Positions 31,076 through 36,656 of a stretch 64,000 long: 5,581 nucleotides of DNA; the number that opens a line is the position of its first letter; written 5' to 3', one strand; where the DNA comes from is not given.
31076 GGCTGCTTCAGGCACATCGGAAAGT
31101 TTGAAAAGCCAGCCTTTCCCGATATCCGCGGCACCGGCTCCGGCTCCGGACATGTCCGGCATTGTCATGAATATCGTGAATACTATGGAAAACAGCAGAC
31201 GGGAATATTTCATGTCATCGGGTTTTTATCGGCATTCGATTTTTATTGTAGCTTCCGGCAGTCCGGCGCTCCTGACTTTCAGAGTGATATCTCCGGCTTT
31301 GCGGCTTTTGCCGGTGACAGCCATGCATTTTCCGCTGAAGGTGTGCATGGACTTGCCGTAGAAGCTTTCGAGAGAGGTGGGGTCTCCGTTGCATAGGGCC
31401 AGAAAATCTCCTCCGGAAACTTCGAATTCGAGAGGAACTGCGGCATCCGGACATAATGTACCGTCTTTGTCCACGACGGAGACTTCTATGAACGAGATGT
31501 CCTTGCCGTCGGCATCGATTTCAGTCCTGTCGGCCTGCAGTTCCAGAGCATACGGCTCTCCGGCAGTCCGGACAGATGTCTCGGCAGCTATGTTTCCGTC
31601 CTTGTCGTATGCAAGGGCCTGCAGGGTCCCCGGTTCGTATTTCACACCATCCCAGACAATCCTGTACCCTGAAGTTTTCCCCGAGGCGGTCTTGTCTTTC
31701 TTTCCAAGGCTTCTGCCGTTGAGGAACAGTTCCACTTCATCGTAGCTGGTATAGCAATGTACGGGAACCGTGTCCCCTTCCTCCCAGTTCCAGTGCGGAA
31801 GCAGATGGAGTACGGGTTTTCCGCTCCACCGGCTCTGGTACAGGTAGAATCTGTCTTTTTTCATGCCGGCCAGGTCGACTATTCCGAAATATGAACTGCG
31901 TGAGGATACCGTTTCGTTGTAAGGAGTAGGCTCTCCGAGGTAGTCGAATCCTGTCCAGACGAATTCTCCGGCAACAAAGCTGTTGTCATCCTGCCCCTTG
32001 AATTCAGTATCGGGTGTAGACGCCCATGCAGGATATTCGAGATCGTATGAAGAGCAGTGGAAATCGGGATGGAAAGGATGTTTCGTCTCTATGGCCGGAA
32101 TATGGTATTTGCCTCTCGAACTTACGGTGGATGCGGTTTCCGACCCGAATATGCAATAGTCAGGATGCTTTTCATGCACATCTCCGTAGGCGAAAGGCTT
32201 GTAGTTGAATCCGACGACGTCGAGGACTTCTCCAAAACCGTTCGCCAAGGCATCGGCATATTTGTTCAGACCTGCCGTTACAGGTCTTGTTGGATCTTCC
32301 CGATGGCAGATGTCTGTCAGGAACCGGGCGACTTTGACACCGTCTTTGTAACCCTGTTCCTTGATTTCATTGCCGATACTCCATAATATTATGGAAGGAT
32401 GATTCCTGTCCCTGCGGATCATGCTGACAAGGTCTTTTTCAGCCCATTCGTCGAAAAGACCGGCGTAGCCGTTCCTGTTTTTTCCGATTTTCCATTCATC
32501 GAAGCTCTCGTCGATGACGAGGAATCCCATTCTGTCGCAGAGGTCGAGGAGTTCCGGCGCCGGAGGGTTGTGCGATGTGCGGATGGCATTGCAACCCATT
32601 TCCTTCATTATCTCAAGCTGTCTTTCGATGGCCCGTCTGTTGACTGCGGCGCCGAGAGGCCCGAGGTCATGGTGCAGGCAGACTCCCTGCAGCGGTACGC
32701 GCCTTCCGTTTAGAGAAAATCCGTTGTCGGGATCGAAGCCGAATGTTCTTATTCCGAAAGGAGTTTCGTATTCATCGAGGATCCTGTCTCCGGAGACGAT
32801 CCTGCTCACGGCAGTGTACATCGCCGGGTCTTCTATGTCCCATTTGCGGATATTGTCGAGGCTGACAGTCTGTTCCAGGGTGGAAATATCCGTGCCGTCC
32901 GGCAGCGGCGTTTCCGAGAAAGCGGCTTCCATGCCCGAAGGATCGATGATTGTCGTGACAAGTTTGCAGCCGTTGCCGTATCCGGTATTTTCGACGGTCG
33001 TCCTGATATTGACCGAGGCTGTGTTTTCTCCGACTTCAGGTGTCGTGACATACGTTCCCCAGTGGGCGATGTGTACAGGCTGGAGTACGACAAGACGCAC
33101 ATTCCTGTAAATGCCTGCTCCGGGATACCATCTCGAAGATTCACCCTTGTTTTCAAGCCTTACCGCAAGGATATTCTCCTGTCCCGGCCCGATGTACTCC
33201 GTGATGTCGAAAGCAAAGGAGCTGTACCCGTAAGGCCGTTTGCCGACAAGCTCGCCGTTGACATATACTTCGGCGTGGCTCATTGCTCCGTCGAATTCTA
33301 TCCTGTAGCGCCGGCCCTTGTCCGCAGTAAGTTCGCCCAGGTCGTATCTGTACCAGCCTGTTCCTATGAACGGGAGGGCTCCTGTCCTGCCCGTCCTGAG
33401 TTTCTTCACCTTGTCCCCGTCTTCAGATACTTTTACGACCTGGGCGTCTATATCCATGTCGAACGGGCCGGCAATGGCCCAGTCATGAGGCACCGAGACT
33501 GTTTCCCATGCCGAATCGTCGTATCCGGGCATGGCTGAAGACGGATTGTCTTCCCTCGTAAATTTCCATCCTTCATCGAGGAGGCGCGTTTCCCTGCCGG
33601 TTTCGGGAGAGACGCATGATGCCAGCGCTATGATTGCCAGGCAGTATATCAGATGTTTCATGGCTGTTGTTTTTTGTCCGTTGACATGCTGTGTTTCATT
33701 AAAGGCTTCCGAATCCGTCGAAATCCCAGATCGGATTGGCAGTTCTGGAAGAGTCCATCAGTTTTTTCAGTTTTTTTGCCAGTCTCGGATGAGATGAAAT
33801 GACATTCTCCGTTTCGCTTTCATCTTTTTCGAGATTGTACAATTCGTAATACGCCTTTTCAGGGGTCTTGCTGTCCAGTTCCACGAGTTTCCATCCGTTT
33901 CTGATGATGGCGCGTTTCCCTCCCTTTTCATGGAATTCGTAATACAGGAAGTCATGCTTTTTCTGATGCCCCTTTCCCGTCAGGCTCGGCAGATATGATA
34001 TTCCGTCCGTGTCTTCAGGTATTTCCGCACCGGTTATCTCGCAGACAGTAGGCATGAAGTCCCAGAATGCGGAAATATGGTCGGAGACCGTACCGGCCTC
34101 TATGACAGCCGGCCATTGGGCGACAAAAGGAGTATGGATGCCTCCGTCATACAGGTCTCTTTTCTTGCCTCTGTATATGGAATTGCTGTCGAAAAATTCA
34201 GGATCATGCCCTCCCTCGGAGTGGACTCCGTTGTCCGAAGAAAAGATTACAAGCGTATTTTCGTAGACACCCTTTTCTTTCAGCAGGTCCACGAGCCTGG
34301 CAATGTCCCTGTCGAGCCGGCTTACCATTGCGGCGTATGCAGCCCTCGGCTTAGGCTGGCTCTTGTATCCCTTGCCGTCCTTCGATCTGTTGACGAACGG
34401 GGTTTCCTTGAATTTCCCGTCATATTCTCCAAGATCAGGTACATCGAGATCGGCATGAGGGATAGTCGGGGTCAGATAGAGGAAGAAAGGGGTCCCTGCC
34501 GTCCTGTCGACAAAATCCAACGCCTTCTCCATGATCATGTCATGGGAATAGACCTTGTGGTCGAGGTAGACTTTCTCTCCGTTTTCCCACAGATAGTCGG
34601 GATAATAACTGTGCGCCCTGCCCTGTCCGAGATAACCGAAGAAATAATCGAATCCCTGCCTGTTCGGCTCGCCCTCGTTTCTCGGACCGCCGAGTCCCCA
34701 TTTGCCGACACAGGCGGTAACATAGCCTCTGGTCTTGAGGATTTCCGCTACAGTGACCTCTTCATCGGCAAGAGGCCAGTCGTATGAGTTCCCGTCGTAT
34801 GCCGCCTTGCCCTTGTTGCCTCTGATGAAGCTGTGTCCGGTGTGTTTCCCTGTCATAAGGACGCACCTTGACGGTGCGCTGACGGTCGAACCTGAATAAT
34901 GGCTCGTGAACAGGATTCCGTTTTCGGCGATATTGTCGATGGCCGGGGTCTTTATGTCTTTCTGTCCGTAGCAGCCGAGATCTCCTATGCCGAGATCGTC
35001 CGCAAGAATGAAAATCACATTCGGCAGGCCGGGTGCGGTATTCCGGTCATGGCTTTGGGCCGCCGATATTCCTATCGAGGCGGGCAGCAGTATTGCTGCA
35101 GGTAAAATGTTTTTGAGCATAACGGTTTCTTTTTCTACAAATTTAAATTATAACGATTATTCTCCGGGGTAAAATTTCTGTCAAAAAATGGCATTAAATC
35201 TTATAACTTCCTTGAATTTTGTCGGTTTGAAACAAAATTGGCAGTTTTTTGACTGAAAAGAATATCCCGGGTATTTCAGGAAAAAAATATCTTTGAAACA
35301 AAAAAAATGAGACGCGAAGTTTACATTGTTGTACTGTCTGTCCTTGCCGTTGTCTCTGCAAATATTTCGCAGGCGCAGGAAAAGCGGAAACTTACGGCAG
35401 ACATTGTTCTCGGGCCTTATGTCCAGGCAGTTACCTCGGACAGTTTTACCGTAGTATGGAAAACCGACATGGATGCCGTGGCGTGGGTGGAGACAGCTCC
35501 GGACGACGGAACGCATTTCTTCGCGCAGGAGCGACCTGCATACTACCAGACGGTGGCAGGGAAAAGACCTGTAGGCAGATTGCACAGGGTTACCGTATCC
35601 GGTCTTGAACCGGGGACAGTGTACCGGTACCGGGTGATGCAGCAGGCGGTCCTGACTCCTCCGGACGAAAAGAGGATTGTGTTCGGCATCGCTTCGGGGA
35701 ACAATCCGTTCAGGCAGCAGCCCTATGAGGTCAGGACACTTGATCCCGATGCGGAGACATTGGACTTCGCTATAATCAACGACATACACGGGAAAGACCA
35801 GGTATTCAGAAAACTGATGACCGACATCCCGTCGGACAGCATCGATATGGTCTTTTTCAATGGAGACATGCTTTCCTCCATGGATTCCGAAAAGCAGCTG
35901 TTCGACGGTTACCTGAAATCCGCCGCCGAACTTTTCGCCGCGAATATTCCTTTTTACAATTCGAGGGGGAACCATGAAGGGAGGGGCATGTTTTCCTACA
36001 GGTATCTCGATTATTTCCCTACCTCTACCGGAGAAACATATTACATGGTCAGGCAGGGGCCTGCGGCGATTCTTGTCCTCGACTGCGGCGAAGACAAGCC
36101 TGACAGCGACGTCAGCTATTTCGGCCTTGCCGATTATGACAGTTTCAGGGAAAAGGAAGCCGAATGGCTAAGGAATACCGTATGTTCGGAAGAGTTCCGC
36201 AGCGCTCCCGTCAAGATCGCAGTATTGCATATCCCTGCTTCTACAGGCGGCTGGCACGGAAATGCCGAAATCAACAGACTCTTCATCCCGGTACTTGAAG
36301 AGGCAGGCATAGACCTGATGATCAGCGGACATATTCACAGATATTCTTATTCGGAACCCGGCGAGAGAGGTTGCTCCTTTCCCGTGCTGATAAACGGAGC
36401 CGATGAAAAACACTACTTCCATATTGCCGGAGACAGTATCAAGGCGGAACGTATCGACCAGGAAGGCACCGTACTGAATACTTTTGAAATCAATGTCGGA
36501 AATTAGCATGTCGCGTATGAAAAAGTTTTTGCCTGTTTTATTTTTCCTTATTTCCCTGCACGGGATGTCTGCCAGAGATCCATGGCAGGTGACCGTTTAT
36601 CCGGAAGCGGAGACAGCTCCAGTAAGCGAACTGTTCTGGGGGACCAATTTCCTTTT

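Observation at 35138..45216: Shared upstream motif at a fixed 34-nt distance in three promoters of the locus: candidate HTCS operator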

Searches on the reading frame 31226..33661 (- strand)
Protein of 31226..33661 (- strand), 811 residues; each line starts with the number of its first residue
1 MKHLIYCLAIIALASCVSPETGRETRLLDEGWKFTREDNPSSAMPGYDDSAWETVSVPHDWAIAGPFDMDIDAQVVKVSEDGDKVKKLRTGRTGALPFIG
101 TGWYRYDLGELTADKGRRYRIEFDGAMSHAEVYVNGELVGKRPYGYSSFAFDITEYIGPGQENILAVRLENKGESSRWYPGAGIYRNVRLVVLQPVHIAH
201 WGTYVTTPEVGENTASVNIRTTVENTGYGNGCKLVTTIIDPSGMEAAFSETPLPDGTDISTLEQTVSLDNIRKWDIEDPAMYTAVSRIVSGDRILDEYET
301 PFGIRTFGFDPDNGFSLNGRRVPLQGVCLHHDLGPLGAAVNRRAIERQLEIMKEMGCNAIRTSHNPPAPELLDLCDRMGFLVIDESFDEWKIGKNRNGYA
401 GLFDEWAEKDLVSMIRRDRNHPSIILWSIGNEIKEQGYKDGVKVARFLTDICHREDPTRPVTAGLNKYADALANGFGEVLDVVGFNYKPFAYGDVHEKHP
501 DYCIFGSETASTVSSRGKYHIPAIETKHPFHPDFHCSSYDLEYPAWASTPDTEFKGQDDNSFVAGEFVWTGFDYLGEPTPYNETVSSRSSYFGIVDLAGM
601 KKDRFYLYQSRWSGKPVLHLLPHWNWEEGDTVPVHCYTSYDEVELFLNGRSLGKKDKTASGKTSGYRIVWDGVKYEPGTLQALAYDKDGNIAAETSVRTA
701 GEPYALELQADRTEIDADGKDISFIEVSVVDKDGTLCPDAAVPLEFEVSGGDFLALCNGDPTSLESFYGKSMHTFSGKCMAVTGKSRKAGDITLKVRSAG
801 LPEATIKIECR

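Call 5: search_protein_families(library=pfam, proteins=[window:31226-33661:-])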
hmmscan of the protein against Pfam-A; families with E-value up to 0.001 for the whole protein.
window:31226-33661:- (811 aa): 7 families
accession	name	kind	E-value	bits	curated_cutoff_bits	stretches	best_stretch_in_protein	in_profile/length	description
PF18565.7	Glyco_hydro2_C5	-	2.9e-31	107.8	32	1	706-807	1-103/103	Glycoside hydrolase family 2 C-terminal domain 5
PF02836.23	Glyco_hydro_2_C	-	2.2e-29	103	21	1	313-466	6-163/302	Glycosyl hydrolases family 2, TIM barrel domain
PF16355.11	DUF4982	-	1.9e-24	85.8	23.9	1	629-692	1-60/61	Domain of unknown function (DUF4982)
PF02837.24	Glyco_hydro_2_N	-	2.1e-17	64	28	1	28-191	4-166/169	Glycosyl hydrolases family 2, sugar binding domain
PF00703.27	Glyco_hydro_2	-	1.5e-12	48.7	23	1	197-305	2-109/109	Glycosyl hydrolases family 2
PF22666.2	Glyco_hydro_2_N2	-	0.00013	22.5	27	1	114-172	63-120/167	Glycosyl hydrolase 2 galactose-binding domain-like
PF22820.2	TcaA_3rd_4th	-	0.00034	20.9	27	0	629-658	2-29/73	TcaA protein 3rd/4th domain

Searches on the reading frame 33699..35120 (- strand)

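Call 5: search_protein_families(library=pfam, proteins=[window:33699-35120:-])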
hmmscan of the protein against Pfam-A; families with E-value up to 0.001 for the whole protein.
window:33699-35120:- (473 aa): 3 families
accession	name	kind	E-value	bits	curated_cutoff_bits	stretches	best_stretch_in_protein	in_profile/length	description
PF00884.28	Sulfatase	-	1.9e-57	195.3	25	1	33-364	1-300/301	Sulfatase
PF16347.10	SGSH_C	-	1.2e-18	68.1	29.3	1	320-457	8-150/154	N-sulphoglucosamine sulphohydrolase, C-terminal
PF01663.27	Phosphodiest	-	1.6e-10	41.6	23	1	55-338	18-256/342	Type I phosphodiesterase / nucleotide pyrophosphatase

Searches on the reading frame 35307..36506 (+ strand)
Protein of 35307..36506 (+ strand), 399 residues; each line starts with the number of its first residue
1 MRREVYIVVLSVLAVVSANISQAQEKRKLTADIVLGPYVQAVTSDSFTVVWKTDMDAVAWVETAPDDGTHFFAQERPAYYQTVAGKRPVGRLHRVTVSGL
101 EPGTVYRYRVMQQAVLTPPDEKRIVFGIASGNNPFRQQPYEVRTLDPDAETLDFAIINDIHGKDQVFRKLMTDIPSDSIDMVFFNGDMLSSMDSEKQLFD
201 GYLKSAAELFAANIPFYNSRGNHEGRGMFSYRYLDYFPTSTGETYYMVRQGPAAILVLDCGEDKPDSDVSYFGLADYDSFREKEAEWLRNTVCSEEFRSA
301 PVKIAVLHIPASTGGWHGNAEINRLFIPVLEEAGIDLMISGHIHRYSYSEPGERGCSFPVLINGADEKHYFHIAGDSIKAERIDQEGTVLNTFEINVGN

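Call 5: search_protein_families(library=pfam, proteins=[window:35307-36506:+])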
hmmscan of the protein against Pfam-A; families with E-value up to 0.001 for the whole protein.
window:35307-36506:+ (399 aa): 3 families
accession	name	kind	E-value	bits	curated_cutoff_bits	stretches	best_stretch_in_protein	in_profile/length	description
PF00149.33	Metallophos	-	1.1e-18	68.8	21.5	1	154-346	3-191/191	Calcineurin-like phosphoesterase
PF16656.11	Pur_ac_phosph_N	-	7.7e-09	36.4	30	1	40-113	9-81/93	Purple acid Phosphatase, N-terminal domain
PF12850.12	Metallophos_2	-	1.2e-05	25.8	27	1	154-351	3-124/154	Calcineurin-like phosphoesterase superfamily domain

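Call 18: find_related_loci(query=window:35307-36506:+, collection=genome_contigs, flank=6000)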
Query window:35307-36506:+ (399 aa) in genome_contigs; peptide patterns used: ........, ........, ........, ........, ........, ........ (x = any residue, [..] = any of these).
60 stretches matched a pattern; 32 encode a relative of the query (tblastn E <= 1e-3); 32 distinct loci.
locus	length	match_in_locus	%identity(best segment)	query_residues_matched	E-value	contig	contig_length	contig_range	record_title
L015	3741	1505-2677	68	5-395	0e+0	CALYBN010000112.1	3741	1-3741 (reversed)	MAG: uncultured Rikenellaceae bacterium isolate E19__bin151 genome assembly, contig: E19__k127_8390838, whole genome sho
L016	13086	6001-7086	43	33-392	2e-108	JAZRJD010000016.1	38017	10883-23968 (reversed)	MAG: Alistipes sp. isolate T1900045469_YK20190160.MAGScoT_cleanbin_000043 SGB_7228_k141_4145704, whole genome shotgun se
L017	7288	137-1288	42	3-395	3e-108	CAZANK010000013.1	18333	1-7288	MAG TPA_asm: uncultured Prolixibacteraceae bacterium isolate binchicken_co173_394 genome assembly, contig: NODE_10366_le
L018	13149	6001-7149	41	1-388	4e-105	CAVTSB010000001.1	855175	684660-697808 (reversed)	MAG: uncultured Bacteroidales bacterium isolate MFD00905.bin.1.144 genome assembly, contig: contig_14894, whole genome s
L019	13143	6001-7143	43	9-392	1e-104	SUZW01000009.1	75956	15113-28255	MAG: Rikenellaceae bacterium isolate SIG186 NODE_8256_length_75956_cov_3.551201, whole genome shotgun sequence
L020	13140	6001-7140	41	8-392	4e-103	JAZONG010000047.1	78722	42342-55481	MAG: Alistipes sp. isolate T1900045641_YK20190335.MAGScoT_cleanbin_000021 SGB_8131_k141_1082971, whole genome shotgun se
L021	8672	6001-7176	42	5-396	4e-103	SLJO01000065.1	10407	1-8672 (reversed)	MAG: Bacteroidales bacterium isolate CSSed165cm_240 CSSed16-5cm-24364, whole genome shotgun sequence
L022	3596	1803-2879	43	33-389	2e-103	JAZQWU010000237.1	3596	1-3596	MAG: Alistipes sp. isolate T1900045164_TC20190158.MAGScoT_cleanbin_000032 SGB_5107_k141_79344, whole genome shotgun sequ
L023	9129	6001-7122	43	3-388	1e-100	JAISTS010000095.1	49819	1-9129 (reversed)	MAG: Tannerella sp. isolate Md513_bin25 k119_25679, whole genome shotgun sequence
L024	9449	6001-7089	42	33-392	2e-99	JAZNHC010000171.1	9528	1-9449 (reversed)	MAG: Alistipes sp. isolate T1900044696_TS20190162.MAGScoT_cleanbin_000060 SGB_1780_k141_1075181, whole genome shotgun se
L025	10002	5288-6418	39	6-388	2e-98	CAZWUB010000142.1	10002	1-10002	MAG TPA_asm: uncultured Rikenellaceae bacterium isolate SRP192927_co6_466 genome assembly, contig: NODE_17398_length_100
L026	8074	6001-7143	39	7-395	4e-98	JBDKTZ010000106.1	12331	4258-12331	MAG: Prolixibacteraceae bacterium isolate 7_bin.104_R1 c_000000141536, whole genome shotgun sequence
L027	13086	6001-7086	41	32-395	7e-98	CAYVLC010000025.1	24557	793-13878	MAG TPA_asm: uncultured Dysgonomonadaceae bacterium isolate binchicken_co59_220 genome assembly, contig: NODE_4074_lengt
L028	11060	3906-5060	38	9-399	8e-96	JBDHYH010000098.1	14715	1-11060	MAG: Chitinophagaceae bacterium isolate AS-MESO-3CA.304 NODE_17656_length_14715_cov_4.349843, whole genome shotgun seque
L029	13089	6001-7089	39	23-388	2e-95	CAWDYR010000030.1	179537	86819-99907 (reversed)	MAG: uncultured Bacteroidales bacterium isolate MFD05674.bin.2.1 genome assembly, contig: contig_92706, whole genome sho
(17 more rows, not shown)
